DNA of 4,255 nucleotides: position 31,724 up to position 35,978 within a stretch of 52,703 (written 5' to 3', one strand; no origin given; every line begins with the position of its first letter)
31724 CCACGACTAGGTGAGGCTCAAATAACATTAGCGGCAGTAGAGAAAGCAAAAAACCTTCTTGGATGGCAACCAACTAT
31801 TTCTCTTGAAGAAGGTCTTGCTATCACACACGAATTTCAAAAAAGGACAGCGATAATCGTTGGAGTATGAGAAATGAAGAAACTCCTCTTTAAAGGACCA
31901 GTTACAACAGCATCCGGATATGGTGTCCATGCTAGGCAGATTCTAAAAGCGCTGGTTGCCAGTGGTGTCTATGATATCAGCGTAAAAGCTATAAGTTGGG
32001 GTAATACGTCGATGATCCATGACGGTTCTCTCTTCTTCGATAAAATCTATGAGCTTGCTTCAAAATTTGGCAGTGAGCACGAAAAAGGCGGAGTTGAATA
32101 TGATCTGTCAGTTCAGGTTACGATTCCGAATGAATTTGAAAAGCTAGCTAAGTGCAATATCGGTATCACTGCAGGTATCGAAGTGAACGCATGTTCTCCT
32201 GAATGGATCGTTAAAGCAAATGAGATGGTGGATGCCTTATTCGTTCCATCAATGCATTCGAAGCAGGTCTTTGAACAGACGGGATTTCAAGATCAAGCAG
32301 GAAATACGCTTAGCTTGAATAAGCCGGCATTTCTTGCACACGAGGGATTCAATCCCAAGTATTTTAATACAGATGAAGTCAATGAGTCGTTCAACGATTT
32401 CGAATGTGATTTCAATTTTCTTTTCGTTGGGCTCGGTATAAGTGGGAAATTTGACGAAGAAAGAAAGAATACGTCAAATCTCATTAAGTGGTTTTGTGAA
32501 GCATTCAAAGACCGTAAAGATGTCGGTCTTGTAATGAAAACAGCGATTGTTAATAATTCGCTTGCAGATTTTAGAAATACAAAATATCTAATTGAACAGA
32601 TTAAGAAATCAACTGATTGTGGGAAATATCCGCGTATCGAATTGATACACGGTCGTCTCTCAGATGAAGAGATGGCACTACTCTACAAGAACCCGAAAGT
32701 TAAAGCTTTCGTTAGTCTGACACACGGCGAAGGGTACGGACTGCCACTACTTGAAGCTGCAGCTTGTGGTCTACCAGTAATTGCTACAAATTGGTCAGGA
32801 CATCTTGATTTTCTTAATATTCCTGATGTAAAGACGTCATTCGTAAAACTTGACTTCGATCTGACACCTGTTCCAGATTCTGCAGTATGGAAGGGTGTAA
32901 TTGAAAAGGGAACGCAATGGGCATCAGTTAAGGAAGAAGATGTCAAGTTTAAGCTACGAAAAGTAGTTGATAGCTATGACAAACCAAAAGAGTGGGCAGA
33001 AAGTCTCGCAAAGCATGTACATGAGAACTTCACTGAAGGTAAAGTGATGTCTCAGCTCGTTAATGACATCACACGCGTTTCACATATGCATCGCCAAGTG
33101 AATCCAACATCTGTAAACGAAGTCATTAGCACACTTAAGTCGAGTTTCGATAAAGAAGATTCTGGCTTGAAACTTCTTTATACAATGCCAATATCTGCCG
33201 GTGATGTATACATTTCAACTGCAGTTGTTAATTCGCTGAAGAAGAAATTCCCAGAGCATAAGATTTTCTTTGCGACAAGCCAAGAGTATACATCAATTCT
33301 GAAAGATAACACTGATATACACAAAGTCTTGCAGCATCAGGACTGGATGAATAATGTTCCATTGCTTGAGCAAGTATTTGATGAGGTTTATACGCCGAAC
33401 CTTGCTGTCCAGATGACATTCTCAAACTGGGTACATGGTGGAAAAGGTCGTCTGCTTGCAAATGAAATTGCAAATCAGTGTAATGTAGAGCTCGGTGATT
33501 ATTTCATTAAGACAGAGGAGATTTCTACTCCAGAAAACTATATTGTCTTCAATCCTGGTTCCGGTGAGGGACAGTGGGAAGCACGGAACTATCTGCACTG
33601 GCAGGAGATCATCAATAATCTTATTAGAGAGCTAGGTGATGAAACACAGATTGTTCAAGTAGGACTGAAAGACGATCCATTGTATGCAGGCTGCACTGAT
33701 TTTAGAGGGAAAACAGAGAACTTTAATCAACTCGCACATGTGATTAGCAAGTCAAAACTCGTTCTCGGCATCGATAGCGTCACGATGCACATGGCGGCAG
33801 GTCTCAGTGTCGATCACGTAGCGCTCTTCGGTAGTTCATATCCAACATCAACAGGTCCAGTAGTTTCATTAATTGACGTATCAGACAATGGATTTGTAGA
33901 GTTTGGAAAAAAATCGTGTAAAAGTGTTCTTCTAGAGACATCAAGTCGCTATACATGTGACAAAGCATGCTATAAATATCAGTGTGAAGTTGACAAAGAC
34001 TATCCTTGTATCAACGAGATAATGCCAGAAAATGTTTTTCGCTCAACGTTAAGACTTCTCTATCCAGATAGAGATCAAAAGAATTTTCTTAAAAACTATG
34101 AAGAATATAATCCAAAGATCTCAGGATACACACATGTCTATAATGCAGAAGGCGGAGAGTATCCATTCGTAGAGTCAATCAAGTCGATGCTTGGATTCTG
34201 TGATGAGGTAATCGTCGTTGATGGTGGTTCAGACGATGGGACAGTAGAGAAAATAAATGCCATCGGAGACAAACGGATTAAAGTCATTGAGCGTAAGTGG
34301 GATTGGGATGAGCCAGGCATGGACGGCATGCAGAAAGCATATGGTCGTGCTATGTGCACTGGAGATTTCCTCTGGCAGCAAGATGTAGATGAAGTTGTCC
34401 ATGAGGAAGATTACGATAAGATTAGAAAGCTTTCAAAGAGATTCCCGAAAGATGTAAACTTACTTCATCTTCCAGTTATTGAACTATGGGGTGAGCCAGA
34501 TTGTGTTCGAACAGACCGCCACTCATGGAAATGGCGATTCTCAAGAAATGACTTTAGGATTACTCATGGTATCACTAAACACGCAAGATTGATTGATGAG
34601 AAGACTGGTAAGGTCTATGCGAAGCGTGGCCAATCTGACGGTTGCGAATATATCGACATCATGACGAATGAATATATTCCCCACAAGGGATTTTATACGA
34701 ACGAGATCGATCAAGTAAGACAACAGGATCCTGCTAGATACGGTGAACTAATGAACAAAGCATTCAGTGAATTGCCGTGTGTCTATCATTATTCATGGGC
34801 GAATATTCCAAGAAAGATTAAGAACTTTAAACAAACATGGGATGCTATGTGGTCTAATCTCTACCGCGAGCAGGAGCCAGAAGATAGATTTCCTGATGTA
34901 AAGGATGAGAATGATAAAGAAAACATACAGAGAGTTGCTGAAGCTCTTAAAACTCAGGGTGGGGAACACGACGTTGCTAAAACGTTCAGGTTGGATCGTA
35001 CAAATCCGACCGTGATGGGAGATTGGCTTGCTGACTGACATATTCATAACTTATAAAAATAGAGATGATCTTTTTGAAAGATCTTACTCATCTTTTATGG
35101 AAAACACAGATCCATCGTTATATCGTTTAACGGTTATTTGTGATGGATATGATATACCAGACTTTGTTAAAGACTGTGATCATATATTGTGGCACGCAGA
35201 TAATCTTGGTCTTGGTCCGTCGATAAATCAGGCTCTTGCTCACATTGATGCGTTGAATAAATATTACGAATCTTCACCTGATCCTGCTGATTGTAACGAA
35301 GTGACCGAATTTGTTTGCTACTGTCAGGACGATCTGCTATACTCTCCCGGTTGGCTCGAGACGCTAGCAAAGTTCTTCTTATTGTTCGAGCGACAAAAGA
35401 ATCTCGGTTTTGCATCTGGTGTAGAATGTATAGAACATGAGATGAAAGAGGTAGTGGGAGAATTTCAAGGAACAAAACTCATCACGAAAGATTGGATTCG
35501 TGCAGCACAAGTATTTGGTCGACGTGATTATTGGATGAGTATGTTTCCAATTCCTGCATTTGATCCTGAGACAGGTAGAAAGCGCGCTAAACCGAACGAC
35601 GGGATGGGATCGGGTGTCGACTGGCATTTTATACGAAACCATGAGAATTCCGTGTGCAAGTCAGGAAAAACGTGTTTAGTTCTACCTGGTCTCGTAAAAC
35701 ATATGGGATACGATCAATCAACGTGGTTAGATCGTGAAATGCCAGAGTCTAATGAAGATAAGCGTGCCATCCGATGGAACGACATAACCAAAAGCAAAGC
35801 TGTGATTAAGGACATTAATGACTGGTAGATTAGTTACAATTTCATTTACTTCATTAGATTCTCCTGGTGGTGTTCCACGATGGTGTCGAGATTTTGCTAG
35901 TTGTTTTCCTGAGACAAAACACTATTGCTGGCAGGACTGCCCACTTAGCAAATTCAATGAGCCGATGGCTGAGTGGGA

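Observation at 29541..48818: About 20-kb glycan-modification island including a phage-encoded ADP-heptose pathway, a B12-radical-SAM enzyme and GT9-methyltransferase fusion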

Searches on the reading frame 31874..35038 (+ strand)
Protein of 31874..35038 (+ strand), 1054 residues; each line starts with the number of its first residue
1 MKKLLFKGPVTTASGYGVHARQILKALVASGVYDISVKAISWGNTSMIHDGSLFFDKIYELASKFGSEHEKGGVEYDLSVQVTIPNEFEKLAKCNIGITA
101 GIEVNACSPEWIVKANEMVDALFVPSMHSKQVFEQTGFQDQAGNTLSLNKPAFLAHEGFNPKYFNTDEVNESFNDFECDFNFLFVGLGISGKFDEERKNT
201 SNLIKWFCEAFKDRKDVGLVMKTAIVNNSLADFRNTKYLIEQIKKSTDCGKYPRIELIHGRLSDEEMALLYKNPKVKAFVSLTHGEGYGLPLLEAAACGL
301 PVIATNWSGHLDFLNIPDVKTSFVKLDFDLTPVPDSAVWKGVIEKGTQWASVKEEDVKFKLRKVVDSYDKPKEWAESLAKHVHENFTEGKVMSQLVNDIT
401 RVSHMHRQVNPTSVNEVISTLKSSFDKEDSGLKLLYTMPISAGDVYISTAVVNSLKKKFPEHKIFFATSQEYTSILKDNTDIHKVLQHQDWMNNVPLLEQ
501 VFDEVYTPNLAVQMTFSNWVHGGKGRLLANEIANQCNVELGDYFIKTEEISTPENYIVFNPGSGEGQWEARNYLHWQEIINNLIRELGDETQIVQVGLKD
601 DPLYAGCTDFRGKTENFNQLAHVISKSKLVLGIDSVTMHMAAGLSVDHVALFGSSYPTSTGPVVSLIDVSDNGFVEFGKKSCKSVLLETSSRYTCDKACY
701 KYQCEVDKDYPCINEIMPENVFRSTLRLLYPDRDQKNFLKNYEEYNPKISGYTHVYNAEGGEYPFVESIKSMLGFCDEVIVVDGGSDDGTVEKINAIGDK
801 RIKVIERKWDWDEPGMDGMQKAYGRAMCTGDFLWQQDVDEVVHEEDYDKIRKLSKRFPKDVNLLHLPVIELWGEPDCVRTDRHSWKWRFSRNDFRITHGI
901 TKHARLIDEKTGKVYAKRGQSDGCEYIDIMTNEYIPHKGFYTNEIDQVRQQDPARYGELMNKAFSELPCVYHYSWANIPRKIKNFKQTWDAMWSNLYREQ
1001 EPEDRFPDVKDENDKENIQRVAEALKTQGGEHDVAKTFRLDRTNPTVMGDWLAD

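Call 4: search_protein_families(library=pfam, proteins=[window:31874-35038:+], max_evalue=0.01)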
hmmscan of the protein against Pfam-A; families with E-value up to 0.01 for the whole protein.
window:31874-35038:+ (1054 aa): 8 families
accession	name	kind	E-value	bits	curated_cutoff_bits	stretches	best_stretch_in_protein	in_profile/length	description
PF01075.23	Glyco_transf_9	-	3.8e-10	39.9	22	1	538-665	89-222/247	Glycosyltransferase family 9 (heptosyltransferase)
PF00534.26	Glycos_transf_1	-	1.3e-09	38.2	26.4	1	258-312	77-129/172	Glycosyl transferases group 1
PF00535.33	Glycos_transf_2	-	1.3e-08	35.4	23.3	1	756-870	7-119/168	Glycosyl transferase family 2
PF13692.12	Glyco_trans_1_4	-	1.9e-07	31.9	27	1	242-311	48-112/142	Glycosyl transferases group 1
PF20706.3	GT4-conflict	-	1.9e-05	24.2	26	1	279-388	285-378/385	Family 4 Glycosyltransferase in conflict systems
PF13704.12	Glyco_tranf_2_4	-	6.4e-05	23.8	27.5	1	774-850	18-94/98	Glycosyl transferase family 2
PF13524.12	Glyco_trans_1_2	-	0.00012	22.5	25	1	257-315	30-90/144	Glycosyl transferase-like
PF10111.15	Glyco_tranf_2_2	-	0.0054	16.7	27.3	0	778-861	31-115/276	Glycosyltransferase like family 2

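Call 7: search_protein_families(library=ncbifam, proteins=[window:31874-35038:+], max_evalue=0.01)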
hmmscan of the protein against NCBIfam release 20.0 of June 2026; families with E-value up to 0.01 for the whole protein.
window:31874-35038:+ (1054 aa): 15 families
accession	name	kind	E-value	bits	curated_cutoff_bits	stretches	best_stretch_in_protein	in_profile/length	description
TIGR02201.1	heptsyl_trn_III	equivalog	3.8e-15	55.8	170.2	2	616-656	250-290/344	putative lipopolysaccharide heptosyltransferase III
TIGR04047.1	MSMEG_0565_glyc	hypoth_equivalog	1.7e-12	47.1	259.85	1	195-314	203-315/373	MSMEG_0565 family glycosyltransferase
NF007742.0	PRK10422.1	equivalog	3.4e-11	42.6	467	2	608-655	245-291/352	lipopolysaccharide core heptosyltransferase RfaQ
TIGR02195.1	heptsyl_trn_II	equivalog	5.3e-08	32.4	134.6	1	604-670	235-300/339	lipopolysaccharide heptosyltransferase II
TIGR02193.1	heptsyl_trn_I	equivalog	7.6e-07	28.7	185.3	1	616-665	245-294/320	lipopolysaccharide heptosyltransferase I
TIGR02472.1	sucr_P_syn_N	equivalog_domain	4.8e-06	25.7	576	1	195-313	258-378/439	sucrose-phosphate synthase, putative, glycosyltransferase domain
NF008162.0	PRK10916.1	equivalog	1.1e-05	24.8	569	1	604-664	240-299/348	ADP-heptose--LPS heptosyltransferase RfaF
TIGR04009.1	wcaE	equivalog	0.00039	19.8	369.2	1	778-859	35-110/248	colanic acid biosynthesis glycosyltransferase WcaE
NF007482.0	PRK10073.1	equivalog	0.00091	18.3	423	1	746-855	5-111/334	glycosyltransferase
TIGR02470.1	sucr_synth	equivalog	0.0023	16.1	810.4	1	198-314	563-682/784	sucrose synthase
TIGR04283.1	glyco_like_mftF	equivalog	0.0025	17.5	182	1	765-842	17-85/221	TIGR04283 family arsenosugar biosynthesis glycosyltransferase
TIGR03088.1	stp2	hypoth_equivalog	0.0026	16.9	409.05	1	278-314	275-311/374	TIGR03088 family PEP-CTERM/XrtA system glycosyltransferase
TIGR03999.1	thiol_BshA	equivalog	0.0032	16.4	273.7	1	282-368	279-366/375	N-acetyl-alpha-D-glucosaminyl L-malate synthase BshA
NF038255.1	exopoly_VpsD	equivalog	0.0057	15.5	300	0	259-306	268-313/381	VpsD family glycosyltransferase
TIGR02468.1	sucrsPsyn_pln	equivalog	0.0094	13.7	1143.95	0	278-316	574-612/1051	sucrose-phosphate synthase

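Call 36: search_dna_similar(query=window:31874-35038:+, collection=phages, mode=protein, max_rows=20)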
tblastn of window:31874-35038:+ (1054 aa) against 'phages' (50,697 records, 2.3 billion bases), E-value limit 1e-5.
Records with a match: 5; places in all: 6; records where one place covers at least 80% of the query: 0.
Best place of each record, by identity: <60% 5.
By first word of the organism name: Flavobacterium 4; Microcystis 1.
By host as written in the record: Flavobacterium sp. LMO8 4; Microcystis elabens 1.
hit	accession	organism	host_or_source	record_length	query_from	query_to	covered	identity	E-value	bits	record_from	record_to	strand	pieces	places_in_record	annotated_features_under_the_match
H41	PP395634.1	Microcystis phage Mel-JY01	Microcystis elabens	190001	4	395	37%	39.4%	2e-62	239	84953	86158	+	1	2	hypothetical protein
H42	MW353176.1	Flavobacterium phage vB_FspM_immuto_3-5A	Flavobacterium sp. LMO8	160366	9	410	38%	36.2%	6e-52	206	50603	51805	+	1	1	glycosyltransferase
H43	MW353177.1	Flavobacterium phage vB_FspM_immuto_13-6C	Flavobacterium sp. LMO8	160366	9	410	38%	36.2%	6e-52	206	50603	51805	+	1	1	glycosyltransferase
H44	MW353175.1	Flavobacterium phage vB_FspM_immuto_2-6A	Flavobacterium sp. LMO8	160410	9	410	38%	36.2%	6e-52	206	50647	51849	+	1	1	glycosyltransferase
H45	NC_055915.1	Flavobacterium phage vB_FspM_immuto_2-6A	Flavobacterium sp. LMO8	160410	9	410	38%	36.2%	6e-52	206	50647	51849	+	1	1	glycosyltransferase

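Call 53: search_solved_structures(query=window:31874-35038:+, max_evalue=0.01)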
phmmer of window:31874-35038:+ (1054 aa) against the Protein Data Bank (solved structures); distinct sequences matched with E-value up to 0.01: 0.

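Call 100: get_annotated_region(hit=H41, flank=15000)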
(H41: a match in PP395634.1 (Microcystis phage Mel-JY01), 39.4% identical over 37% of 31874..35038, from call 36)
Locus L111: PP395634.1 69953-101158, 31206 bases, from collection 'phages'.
description: Microcystis phage Mel-JY01, complete genome.
organism: Microcystis phage Mel-JY01 (NCBI taxid 3126653)
taxonomy: Viruses; Duplodnaviria; Heunggongvirae; Uroviricota; Caudoviricetes
host: Microcystis elabens; source: -; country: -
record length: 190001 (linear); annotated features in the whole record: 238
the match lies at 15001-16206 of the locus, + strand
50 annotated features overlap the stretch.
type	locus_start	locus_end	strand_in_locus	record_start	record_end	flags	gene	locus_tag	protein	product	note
CDS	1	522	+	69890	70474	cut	-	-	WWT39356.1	hypothetical protein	-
CDS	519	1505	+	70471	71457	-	-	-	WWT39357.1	hypothetical protein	-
CDS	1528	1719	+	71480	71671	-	-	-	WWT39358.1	hypothetical protein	-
CDS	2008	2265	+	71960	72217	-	-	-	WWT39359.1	thioredoxin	-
CDS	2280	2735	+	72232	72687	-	-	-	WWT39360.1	hypothetical protein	-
CDS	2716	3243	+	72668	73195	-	-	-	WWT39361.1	hypothetical protein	-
CDS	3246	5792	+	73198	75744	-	-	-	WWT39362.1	PolB DNA polymerase elongation subunit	family B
CDS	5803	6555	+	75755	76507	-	-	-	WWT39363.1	hypothetical protein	-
CDS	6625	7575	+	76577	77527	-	-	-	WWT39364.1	HolB ATPase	involved in DNA replication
CDS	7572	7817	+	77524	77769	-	-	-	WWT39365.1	hypothetical protein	-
CDS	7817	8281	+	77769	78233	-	-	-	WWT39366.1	clamp loader A subunit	-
CDS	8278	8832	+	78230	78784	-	-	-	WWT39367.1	hypothetical protein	-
CDS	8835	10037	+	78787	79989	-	-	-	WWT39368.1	S-adenosylmethionine synthase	-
CDS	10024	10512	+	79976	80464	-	-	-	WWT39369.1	hypothetical protein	-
CDS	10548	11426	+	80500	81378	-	-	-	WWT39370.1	hypothetical protein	-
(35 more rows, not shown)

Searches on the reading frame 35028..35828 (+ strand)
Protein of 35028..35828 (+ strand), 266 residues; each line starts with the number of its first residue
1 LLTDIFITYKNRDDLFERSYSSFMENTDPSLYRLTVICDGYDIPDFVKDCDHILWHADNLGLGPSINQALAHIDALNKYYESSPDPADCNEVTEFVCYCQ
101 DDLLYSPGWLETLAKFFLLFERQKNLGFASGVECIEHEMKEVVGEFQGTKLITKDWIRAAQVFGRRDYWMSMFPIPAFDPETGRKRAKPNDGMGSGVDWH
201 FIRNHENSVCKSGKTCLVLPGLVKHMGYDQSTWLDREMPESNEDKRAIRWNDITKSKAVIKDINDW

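Call 4: search_protein_families(library=pfam, proteins=[window:35028-35828:+], max_evalue=0.01)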
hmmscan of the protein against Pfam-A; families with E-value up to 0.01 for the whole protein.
window:35028-35828:+ (266 aa): 1 family
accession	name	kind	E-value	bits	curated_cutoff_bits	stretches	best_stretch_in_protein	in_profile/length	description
PF00535.33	Glycos_transf_2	-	0.0044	17.4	23.3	0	5-117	2-103/168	Glycosyl transferase family 2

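Call 7: search_protein_families(library=ncbifam, proteins=[window:35028-35828:+], max_evalue=0.01)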
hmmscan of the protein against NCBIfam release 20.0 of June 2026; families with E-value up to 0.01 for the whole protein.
window:35028-35828:+ (266 aa): 0 families

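Call 79: search_protein_families(library=pfam, proteins=[window:35028-35828:+], max_evalue=5)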
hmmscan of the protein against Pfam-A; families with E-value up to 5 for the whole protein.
window:35028-35828:+ (266 aa): 1 family
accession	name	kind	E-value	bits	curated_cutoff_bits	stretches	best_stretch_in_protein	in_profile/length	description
PF00535.33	Glycos_transf_2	-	0.0044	17.4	23.3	1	5-117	2-103/168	Glycosyl transferase family 2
